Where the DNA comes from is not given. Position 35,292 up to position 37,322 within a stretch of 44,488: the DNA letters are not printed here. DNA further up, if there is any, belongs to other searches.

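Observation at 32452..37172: Three TPR-fused glycosyltransferases between fliA and fliC: candidate flagellar glycosylation module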

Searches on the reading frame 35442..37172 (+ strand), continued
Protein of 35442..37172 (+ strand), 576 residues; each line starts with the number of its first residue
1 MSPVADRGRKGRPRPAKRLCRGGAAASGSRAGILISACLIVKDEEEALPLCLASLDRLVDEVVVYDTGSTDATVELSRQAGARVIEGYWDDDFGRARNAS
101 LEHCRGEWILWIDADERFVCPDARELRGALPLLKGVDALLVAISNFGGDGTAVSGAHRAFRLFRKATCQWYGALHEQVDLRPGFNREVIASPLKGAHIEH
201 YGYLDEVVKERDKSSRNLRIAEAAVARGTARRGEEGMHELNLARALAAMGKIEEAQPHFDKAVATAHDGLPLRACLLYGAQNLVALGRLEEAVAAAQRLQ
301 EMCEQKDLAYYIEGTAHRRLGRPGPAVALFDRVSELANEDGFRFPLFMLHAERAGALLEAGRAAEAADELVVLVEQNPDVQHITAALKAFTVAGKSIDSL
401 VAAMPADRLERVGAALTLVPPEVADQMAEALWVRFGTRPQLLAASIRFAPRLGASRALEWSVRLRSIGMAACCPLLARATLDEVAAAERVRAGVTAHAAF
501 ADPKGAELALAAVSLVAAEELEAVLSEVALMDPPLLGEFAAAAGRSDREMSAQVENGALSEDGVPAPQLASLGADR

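Call 30: search_protein_families(library=pfam, proteins=[L003:5815-6747:+, L006:7349-7939:+, L008:3619-4833:+, L004:11768-12514:+, L007:8739-10004:+, L009:381-3470:+, L008:4806-5606:+, L012:2584-3792:+, L013:2945-4354:-, L019:7367-9850:-], max_evalue=0.001)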
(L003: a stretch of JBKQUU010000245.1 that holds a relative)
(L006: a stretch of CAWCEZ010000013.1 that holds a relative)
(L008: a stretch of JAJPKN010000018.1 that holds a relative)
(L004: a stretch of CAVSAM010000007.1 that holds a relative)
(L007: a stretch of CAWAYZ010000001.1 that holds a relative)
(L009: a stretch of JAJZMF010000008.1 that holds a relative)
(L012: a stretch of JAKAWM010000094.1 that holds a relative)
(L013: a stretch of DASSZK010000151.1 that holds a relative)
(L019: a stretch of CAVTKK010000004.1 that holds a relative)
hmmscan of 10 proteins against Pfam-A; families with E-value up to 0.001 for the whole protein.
L003:5815-6747:+ (310 aa): 0 families

L006:7349-7939:+ (196 aa): 2 families
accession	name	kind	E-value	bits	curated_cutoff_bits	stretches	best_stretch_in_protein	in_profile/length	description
PF13578.12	Methyltransf_24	-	5.9e-18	66.1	26.3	1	32-149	1-105/105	Methyltransferase domain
PF05711.17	TylF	-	2.5e-05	24.1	23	0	15-111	77-170/264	Macrocin-O-methyltransferase (TylF)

L008:3619-4833:+ (404 aa): 1 family
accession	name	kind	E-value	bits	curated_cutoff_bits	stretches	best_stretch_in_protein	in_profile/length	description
PF04724.18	Glyco_transf_17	-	2.5e-26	93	26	1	154-358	71-275/348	Glycosyltransferase family 17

L004:11768-12514:+ (248 aa): 0 families

L007:8739-10004:+ (421 aa): 1 family
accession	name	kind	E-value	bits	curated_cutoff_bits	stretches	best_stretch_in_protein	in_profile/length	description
PF13712.12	Glyco_tranf_2_5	-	2.4e-16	60.5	27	1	4-206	2-209/210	Glycosyltransferase like family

L009:381-3470:+ (1029 aa): 8 families
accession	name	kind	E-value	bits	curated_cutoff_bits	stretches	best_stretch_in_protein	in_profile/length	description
PF13692.12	Glyco_trans_1_4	-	6.8e-30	104.6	27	2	160-289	3-124/142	Glycosyl transferases group 1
PF00534.26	Glycos_transf_1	-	3.6e-29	101.9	26.4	2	153-290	10-141/172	Glycosyl transferases group 1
PF20706.3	GT4-conflict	-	7.1e-22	78.3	26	2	152-273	191-312/385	Family 4 Glycosyltransferase in conflict systems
PF13489.12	Methyltransf_23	-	2.3e-14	53.9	27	1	484-627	18-161/164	Methyltransferase domain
PF13649.12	Methyltransf_25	-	5.1e-07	30.7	27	1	492-582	1-97/97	Methyltransferase domain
PF08242.18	Methyltransf_12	-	3.2e-06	28.2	30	1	493-584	1-98/98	Methyltransferase domain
PF13439.12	Glyco_transf_4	-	3.9e-06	27.4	28.5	0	766-802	126-163/170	Glycosyltransferase Family 4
PF08241.18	Methyltransf_11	-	1.6e-05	25.9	21.2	1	493-585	1-94/95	Methyltransferase domain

L008:4806-5606:+ (266 aa): 0 families

L012:2584-3792:+ (402 aa): 5 families
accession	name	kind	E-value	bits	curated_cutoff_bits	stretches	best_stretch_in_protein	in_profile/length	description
PF03275.19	GLF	-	1.3e-65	221.4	26.3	1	159-360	1-203/203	UDP-galactopyranose mutase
PF13450.12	NAD_binding_8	-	6.6e-17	62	21.9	1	14-82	1-68/68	NAD(P)-binding Rossmann-like domain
PF13454.12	NAD_binding_9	-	6.8e-05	23.3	21.8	1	14-87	2-73/155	FAD-NAD(P)-binding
PF00070.33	Pyr_redox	-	0.00017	22.4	22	0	12-52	2-40/82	Pyridine nucleotide-disulphide oxidoreductase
PF01266.30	DAO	-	0.00018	21.6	27.9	1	12-49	2-39/353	FAD dependent oxidoreductase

L013:2945-4354:- (469 aa): 8 families
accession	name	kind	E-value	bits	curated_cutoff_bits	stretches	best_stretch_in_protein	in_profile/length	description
PF03721.20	UDPG_MGDP_dh_N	-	1.6e-53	181.5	27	1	24-197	2-183/187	UDP-glucose/GDP-mannose dehydrogenase family, NAD binding domain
PF00984.24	UDPG_MGDP_dh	-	4.2e-34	117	25.4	1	215-307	1-93/94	UDP-glucose/GDP-mannose dehydrogenase family, central domain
PF03720.21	UDPG_MGDP_dh_C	-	4.2e-27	95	30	1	331-432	1-103/103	UDP-glucose/GDP-mannose dehydrogenase family, UDP binding domain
PF03807.23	F420_oxidored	-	6.4e-07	30.3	21.6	1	24-110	1-71/94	NADP oxidoreductase coenzyme F420-dependent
PF03446.21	NAD_binding_2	-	4.7e-06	27.1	21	1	24-166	1-117/161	NAD binding domain of 6-phosphogluconate dehydrogenase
PF01494.25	FAD_binding_3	-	0.00015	21.6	22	1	23-65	2-44/349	FAD binding domain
PF07992.20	Pyr_redox_2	-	0.00016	21.7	26.1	1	23-80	143-197/291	Pyridine nucleotide-disulphide oxidoreductase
PF01266.30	DAO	-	0.00026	21.1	27.9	1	25-54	2-31/353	FAD dependent oxidoreductase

L019:7367-9850:- (827 aa): 5 families
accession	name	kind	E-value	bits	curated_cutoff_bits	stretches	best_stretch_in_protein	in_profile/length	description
PF13692.12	Glyco_trans_1_4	-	1.3e-30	106.9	27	2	568-701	2-127/142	Glycosyl transferases group 1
PF20706.3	GT4-conflict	-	2.1e-27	96.6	26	2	538-765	171-384/385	Family 4 Glycosyltransferase in conflict systems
PF00534.26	Glycos_transf_1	-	1.3e-26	93.6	26.4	2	566-701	14-143/172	Glycosyl transferases group 1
PF13524.12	Glyco_trans_1_2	-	3.9e-16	59.7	25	2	639-765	34-141/144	Glycosyl transferase-like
PF13439.12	Glyco_transf_4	-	7e-08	33.1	28.5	0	498-551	115-169/170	Glycosyltransferase Family 4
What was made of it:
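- It is all glycan-related: GT17-like, GT2_5 and double GT4 enzymes, O-methyltransferase-like proteins, Glf and UDP-glucose dehydrogenase (call 30).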

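Call 50: predict_structure(alignment_id=A2)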
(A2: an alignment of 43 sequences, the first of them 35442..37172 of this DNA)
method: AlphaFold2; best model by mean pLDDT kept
length: 576 residues; sequences in the alignment: 43
mean_pLDDT: 87.6   pTM: 0.80
mean pLDDT of the five models: 87.6, 87.2, 85.6, 85.5, 84.9
residues with pLDDT >= 90: 441; 70-90: 73; 50-70: 5; < 50: 57
segments of 3 or more residues with pLDDT < 50: 1-30, 550-576
pLDDT, mean of each block of 10 residues (from residue 1): 32 33 34 89 94 95 96 97 92 88 97 96 92 93 91 90 96 85 91 94 86 88 89 88 95 98 94 96 98 98 96 98 98 93 92 98 97 93 95 93 91 95 96 93 94 95 93 95 95 97 96 93 94 94 69 42 35 32
secondary structure, 60 per line:
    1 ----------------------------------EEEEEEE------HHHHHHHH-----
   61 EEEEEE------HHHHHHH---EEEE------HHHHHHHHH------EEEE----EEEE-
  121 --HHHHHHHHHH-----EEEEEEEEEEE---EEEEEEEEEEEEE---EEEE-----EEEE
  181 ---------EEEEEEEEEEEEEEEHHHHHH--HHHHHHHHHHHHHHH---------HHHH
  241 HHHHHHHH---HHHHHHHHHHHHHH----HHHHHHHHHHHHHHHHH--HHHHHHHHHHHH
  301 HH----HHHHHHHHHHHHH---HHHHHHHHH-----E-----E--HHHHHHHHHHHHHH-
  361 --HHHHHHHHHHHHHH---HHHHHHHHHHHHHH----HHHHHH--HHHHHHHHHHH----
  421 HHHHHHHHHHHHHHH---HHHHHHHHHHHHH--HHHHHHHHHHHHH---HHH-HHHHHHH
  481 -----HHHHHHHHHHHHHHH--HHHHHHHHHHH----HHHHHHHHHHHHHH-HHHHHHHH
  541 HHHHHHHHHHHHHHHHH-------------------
elements in order: E35-41 H48-55 E61-66 H73-79 E83-86 H93-101 E108-111 E116-119 H123-132 E138-148 E152-164 E168-171 E177-180 E190-204 H205-210 H213-227 H237-248 H252-265 H270-286 H289-302 H307-319 H323-331 H346-359 H363-376 H380-393 H398-403 H406-416 H421-435 H439-451 H454-466 H474-480 H486-500 H503-513 H518-531 H533-557
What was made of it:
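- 35442..37172 (+): GT3: GmaR/SunS-type protein-directed GT-A (family GT2) transferase with a TPR domain and a helical C-terminal domain. Proposed initiating flagellin O-glycosyltransferase and the conserved anchor of the island. AF2 pLDDT 87.6 (call 50).
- Checked: The AF2 model has pLDDT 87.6 (call 50).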

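Call 55: fold_search(model_id=the predicted structure, library=pdb)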
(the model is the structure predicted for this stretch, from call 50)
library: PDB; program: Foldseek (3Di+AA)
matches with E <= 10: 1846; with E <= 0.001: 357
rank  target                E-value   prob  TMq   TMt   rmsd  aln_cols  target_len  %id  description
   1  7msp_A                1.1e-14  1.00  0.42  0.70   3.7       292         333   21  SunS glycosin S-glycosyltransferase (released 2022-04-13)
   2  7msp_B                1.5e-14  1.00  0.42  0.71   3.6       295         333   21  SunS glycosin S-glycosyltransferase (released 2022-04-13)
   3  7msk_A                1.5e-14  1.00  0.43  0.58  11.0       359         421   20  ThuS glycosin S-glycosyltransferase (released 2022-04-13)
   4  7msn_B                7.6e-14  1.00  0.44  0.59  12.1       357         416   18  SunS glycosin S-glycosyltransferase (released 2022-04-13)
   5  7msk_B                9.1e-14  1.00  0.43  0.58  11.6       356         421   19  ThuS glycosin S-glycosyltransferase (released 2022-04-13)
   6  7msn_A                1.1e-13  1.00  0.42  0.57  11.5       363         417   19  SunS glycosin S-glycosyltransferase (released 2022-04-13)
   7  6eou                  2.7e-07  1.00  0.31  0.49  10.8       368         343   18  O-GlcNAc transferase TPR domain with the intellectual disability associated mutation L254F (released 2018-05-09)
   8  8chy                  5.6e-07  1.00  0.29  0.56   8.2       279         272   13  Crystal structure of an 8-repeat consensus TPR superhelix with Zinc. (released 2024-02-21)
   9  1w3b_B                8.8e-07  1.00  0.29  0.43  10.8       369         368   16  The superhelical TPR domain of O-linked GlcNAc transferase reveals structural similarities to importin alpha. (released 2004-09-09)
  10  7yeh_A                1.1e-06  1.00  0.22  0.14  17.2       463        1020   15  Cryo-EM structure of human OGT-OGA complex (released 2023-07-12)
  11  1w3b_A                1.2e-06  1.00  0.30  0.43  12.3       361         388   17  The superhelical TPR domain of O-linked GlcNAc transferase reveals structural similarities to importin alpha. (released 2004-09-09)
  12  2z86_B                1.4e-06  1.00  0.25  0.24   7.1       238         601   16  Crystal structure of chondroitin polymerase from Escherichia coli strain K4 (K4CP) complexed with UDP-GlcUA and UDP (released 2008-09-16)
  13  9qhb                  1.6e-06  1.00  0.29  0.57   8.0       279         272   12  Crystal structure of 16-repeat CTPR protein with eliminated coordination sites (released 2025-10-22)
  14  5tze_C                1.7e-06  1.00  0.25  0.37  11.5       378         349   18  Crystal structure of S. aureus TarS in complex with UDP-GlcNAc (released 2017-01-04)
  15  5tzi                  1.9e-06  1.00  0.24  0.37  12.1       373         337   17  Crystal structure of S. aureus TarS 1-349 (released 2017-01-04)
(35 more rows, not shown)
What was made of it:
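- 35442..37172 (+): Foldseek top hits are SunS and ThuS, then the OGT TPR domain (call 55).
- On GmaR family (bifunctional flagellin O-GlcNAc transferase / anti-repressor): The AF2 model has helical hairpins, and the OGT TPR domain appears among Foldseek hits (calls 50, 55).
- Closest known: SunS/ThuS glycocin S-glycosyltransferases. Same: They are the best structural match to the GT3 model (E 1e-14, TMt 0.70; call 55).
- The AF2 model is closest to SunS and ThuS (E 1e-14, TMt 0.70), then to the OGT TPR domain (calls 50, 55).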

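Call 75: search_solved_structures(query=A2, max_evalue=0.001, show_alignments=3)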
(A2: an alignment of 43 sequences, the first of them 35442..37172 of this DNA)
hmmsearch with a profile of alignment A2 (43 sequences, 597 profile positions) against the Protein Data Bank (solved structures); distinct sequences matched with E-value up to 0.001: 33.
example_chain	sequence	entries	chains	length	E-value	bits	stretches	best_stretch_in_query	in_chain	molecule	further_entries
22ao_A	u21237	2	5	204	1e-48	169.6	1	22-221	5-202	GmaR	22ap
7msp_A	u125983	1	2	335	1.4e-23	86.6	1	21-267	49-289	SPbeta prophage-derived glycosyltransferase SunS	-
7msn_A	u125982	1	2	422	2e-23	86.1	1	21-268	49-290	SPbeta prophage-derived glycosyltransferase SunS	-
7msk_A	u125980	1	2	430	4.4e-19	71.8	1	32-221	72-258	Glyco_trans_2-like domain-containing protein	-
6een_A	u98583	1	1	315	5.9e-16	61.4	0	239-328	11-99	Designer Pentatricopeptide Protein dPPR10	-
7x9r_A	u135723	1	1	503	5.9e-15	58.1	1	165-291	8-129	Glycosyl transferase family 2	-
6een_B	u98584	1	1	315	2.2e-14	56.3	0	239-328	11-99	Designer Pentatricopeptide Protein dPPR10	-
6een_C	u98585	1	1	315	3e-14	55.8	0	238-328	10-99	Designer Pentatricopeptide Protein dPPR10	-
6een_D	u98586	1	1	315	7.5e-13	51.2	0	239-366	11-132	Designer Pentatricopeptide Protein dPPR10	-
8bu0_A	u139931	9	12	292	1.8e-11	46.6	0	228-326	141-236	Consensus tetratricopeptide repeat protein | Crystal structure of an 8-repeat consensus TPR superhelix with Zinc. | Monomer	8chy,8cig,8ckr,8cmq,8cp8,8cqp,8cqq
9qhb_A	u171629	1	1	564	1.7e-10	43.4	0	228-326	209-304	Engineered tetratricopeptide repeat protein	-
4ozs_A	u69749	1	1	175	5.7e-08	35.1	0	239-328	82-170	Alpha solenoid protein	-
2fo7_A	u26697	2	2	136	4.6e-06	28.8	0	229-326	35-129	SYNTHETIC CONSENSUS TPR PROTEIN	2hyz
8ch0_A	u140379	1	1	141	9e-06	27.8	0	232-326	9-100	Consensus tetratricopeptide repeat protein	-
3ckj_A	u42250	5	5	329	2.2e-05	26.5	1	22-78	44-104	Putative uncharacterized protein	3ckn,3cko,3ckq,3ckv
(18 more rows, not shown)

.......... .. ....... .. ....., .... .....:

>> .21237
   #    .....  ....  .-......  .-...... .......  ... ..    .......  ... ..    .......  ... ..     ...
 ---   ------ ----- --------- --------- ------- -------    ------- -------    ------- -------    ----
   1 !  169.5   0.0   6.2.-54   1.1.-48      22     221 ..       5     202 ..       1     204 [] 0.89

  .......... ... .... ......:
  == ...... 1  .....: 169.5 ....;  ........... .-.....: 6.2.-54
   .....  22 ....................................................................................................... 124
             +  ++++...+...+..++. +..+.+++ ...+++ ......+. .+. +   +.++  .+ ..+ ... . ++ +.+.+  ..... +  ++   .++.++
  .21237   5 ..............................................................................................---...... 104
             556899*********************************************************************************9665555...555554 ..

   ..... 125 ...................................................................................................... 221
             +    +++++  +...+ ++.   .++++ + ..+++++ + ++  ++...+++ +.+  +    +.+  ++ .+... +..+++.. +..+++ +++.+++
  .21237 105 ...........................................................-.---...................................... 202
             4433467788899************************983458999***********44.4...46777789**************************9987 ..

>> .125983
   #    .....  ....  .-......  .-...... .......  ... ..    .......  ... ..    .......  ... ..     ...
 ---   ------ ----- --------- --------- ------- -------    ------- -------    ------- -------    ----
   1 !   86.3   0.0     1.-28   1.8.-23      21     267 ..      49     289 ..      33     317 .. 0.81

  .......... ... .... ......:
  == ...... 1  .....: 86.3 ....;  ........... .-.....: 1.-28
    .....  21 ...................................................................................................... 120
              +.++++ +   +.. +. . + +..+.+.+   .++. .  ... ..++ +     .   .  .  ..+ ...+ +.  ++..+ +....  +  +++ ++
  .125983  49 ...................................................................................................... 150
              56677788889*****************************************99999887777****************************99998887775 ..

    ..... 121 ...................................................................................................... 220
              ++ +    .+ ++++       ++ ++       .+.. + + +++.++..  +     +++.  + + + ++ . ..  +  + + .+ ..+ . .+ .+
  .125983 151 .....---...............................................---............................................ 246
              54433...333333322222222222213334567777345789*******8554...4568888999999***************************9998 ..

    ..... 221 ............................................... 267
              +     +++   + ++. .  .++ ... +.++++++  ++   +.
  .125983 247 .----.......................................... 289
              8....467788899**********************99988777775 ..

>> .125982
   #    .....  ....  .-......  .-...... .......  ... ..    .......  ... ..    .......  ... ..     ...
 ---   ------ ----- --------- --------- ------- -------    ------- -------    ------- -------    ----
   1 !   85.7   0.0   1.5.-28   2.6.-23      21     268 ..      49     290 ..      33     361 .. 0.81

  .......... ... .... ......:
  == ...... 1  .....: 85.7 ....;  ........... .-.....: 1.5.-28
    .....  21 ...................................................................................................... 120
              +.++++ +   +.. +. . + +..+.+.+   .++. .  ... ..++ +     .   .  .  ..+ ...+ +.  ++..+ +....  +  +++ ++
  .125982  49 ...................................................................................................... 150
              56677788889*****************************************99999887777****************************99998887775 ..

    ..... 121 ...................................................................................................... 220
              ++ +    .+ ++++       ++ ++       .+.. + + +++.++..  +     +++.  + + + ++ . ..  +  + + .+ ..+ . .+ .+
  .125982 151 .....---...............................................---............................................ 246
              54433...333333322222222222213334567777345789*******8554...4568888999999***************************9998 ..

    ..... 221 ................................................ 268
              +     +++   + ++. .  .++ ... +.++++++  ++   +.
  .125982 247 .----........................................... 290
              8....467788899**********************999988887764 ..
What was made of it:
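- On GmaR family (bifunctional flagellin O-GlcNAc transferase / anti-repressor): The match to 7x9r covers chain residues 8-129 (call 75).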

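Call 86: search_solved_structures(query=L003:5815-6747:+, max_evalue=0.1)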
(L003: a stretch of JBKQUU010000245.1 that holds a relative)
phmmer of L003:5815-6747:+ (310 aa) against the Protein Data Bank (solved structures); distinct sequences matched with E-value up to 0.1: 0.
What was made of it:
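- Tried and rejected: It has no Pfam or PDB sequence match (calls 30, 86) and remains unassigned.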
